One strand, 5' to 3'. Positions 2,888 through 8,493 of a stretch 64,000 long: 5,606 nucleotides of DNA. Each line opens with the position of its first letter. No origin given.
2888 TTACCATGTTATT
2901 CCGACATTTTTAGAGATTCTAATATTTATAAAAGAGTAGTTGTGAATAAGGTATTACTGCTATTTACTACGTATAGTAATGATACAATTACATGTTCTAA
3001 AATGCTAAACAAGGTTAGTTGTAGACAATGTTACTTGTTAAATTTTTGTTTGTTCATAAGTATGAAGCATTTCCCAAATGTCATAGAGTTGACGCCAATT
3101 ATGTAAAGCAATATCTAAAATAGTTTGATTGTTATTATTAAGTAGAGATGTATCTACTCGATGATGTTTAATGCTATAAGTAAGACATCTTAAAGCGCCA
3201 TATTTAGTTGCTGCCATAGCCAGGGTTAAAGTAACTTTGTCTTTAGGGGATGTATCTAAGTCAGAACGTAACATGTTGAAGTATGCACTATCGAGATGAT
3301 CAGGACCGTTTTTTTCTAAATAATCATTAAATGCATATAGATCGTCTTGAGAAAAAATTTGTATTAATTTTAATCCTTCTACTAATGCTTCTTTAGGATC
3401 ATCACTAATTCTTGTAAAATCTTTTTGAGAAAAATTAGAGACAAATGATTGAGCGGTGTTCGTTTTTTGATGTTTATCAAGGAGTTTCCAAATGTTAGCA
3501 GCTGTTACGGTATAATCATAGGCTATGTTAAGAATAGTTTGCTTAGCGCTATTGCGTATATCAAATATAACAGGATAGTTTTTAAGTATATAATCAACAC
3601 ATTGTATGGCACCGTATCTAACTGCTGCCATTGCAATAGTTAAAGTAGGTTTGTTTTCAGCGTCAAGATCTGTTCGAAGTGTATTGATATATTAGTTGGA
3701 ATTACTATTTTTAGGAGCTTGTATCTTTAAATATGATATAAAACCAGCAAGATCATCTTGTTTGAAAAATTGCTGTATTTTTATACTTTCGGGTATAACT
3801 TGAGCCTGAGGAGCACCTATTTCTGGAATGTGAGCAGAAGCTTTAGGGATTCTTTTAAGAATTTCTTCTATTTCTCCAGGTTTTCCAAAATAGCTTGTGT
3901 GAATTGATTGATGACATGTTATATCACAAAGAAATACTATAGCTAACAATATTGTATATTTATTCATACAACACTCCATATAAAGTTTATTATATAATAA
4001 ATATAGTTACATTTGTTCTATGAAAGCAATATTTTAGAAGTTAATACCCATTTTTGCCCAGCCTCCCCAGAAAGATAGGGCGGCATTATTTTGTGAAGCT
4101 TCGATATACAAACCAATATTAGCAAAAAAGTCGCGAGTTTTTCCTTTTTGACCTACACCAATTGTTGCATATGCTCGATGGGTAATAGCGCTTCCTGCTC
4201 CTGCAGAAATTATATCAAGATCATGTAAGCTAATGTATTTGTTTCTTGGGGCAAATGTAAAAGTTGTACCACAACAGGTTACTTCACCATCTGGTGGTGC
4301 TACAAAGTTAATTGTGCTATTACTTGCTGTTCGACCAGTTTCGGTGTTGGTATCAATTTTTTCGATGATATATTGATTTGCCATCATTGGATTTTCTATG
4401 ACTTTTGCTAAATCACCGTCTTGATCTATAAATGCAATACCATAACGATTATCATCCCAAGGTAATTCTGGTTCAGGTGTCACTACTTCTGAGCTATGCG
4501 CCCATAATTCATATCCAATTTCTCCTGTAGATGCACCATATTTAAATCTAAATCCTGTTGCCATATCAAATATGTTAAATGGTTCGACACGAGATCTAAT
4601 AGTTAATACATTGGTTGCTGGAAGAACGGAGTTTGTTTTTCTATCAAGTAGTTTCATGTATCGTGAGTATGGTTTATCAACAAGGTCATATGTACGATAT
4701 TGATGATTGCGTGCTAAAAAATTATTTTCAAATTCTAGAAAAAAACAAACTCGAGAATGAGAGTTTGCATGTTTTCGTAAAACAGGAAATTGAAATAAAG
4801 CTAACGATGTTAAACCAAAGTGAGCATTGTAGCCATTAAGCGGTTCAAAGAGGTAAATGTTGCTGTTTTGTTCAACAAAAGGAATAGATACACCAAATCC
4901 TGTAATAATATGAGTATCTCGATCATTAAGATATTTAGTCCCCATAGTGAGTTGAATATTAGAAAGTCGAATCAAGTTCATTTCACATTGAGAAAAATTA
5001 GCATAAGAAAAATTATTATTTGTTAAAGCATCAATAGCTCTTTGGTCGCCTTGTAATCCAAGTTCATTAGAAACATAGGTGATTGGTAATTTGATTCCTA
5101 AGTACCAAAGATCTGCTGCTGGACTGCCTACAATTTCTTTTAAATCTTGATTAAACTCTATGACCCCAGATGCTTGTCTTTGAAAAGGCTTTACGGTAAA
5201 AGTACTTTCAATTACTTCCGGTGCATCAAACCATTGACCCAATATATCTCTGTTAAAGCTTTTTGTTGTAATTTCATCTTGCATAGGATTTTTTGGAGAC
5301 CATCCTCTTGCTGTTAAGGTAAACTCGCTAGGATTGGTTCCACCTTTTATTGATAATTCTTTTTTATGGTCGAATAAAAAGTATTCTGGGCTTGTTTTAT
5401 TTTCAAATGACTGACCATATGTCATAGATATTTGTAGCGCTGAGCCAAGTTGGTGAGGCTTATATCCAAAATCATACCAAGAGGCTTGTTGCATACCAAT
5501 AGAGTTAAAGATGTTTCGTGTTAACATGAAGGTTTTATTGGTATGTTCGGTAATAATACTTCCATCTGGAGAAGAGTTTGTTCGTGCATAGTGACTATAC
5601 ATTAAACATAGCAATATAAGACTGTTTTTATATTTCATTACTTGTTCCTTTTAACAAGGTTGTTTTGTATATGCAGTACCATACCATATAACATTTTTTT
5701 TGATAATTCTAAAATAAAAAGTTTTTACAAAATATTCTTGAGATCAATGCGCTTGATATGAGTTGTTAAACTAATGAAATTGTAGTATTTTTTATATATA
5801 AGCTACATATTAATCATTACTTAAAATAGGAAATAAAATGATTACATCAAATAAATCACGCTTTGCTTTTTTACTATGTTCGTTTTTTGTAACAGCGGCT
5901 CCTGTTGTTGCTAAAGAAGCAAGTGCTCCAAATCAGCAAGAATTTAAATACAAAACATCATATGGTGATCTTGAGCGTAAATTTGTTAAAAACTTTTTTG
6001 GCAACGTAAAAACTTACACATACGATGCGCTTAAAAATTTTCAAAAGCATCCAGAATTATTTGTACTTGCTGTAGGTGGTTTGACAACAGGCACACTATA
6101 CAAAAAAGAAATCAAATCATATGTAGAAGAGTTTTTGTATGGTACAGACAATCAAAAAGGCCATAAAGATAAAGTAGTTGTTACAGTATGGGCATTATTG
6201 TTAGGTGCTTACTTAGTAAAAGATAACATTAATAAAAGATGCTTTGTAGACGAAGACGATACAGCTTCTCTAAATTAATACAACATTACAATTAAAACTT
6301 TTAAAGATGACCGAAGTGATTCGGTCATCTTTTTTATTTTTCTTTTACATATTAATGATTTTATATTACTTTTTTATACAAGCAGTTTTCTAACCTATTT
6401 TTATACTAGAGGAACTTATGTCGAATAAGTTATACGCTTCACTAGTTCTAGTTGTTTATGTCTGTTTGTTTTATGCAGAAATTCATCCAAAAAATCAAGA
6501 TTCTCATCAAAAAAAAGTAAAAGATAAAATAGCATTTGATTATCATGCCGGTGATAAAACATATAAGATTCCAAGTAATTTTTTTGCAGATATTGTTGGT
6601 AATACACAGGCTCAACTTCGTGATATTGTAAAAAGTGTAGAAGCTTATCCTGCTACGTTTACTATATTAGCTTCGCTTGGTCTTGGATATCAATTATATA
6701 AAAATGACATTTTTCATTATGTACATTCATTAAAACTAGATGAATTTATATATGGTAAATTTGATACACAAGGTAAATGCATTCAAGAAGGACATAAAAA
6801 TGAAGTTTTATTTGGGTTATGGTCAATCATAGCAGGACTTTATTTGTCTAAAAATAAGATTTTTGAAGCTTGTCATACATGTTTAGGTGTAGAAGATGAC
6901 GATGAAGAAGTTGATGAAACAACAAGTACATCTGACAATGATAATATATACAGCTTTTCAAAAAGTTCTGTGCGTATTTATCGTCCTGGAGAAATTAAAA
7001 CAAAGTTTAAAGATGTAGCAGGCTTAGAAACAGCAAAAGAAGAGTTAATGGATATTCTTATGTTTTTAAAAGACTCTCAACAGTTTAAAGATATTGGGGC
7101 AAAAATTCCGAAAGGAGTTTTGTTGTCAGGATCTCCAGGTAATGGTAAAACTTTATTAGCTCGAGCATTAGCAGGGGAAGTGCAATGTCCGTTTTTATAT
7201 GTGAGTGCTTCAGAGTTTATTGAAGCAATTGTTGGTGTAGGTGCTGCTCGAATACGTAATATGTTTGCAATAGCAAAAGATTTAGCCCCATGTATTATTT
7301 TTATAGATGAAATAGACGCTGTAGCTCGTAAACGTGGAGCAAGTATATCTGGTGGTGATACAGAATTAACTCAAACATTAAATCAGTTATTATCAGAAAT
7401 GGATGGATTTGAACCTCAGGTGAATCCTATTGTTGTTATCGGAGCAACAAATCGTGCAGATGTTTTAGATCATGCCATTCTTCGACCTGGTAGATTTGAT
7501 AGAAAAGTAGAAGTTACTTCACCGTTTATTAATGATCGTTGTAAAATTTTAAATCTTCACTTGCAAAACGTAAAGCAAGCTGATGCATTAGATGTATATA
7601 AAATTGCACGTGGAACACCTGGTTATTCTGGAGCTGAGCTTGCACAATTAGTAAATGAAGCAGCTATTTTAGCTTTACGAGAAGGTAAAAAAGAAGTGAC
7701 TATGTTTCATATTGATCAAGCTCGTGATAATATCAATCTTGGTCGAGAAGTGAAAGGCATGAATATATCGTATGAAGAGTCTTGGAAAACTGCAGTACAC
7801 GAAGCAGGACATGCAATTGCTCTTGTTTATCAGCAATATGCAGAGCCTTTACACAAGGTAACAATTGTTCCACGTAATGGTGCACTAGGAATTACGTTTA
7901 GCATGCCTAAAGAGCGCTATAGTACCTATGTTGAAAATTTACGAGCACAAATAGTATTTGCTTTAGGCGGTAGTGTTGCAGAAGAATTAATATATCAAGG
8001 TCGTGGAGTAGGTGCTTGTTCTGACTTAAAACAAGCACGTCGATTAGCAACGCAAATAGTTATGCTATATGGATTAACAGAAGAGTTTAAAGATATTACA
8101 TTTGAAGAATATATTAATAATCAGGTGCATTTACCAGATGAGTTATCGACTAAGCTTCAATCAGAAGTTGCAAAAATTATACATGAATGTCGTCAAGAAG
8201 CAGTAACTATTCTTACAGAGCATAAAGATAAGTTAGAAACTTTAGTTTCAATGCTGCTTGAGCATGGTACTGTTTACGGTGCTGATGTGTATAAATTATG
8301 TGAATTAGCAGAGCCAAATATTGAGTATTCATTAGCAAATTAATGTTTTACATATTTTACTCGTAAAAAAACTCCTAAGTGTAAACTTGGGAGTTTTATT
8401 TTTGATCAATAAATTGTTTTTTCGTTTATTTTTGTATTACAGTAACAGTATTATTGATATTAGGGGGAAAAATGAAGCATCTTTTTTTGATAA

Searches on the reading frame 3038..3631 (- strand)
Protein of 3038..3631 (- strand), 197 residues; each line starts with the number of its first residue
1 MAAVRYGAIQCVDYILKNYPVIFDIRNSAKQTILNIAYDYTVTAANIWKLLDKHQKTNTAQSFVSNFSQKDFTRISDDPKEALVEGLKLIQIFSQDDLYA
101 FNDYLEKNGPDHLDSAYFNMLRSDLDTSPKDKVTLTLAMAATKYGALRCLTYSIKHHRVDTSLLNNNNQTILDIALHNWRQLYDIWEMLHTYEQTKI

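Call 59: search_protein_families(library=pfam, proteins=[window:3038-3631:-], max_evalue=0.00001)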
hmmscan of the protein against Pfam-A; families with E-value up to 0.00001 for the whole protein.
window:3038-3631:- (197 aa): 1 family
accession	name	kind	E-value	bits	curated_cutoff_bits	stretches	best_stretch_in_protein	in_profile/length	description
PF12796.13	Ank_2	-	2.5e-06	28.4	27.3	0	125-189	20-79/90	Ankyrin repeats (3 copies)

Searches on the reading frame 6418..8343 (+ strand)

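Call 59: search_protein_families(library=pfam, proteins=[window:6418-8343:+], max_evalue=0.00001)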
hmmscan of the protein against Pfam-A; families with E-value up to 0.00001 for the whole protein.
window:6418-8343:+ (641 aa): 3 families
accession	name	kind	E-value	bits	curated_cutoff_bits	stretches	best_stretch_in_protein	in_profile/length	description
PF01434.24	Peptidase_M41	-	1.4e-40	139.7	29.9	1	450-626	3-190/191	Peptidase family M41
PF00004.35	AAA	-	2e-40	138.7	21.2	1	234-367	1-130/131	ATPase family associated with various cellular activities (AAA)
PF17862.7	AAA_lid_3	-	1.5e-12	47.3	27.2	1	392-429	3-40/45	AAA+ lid domain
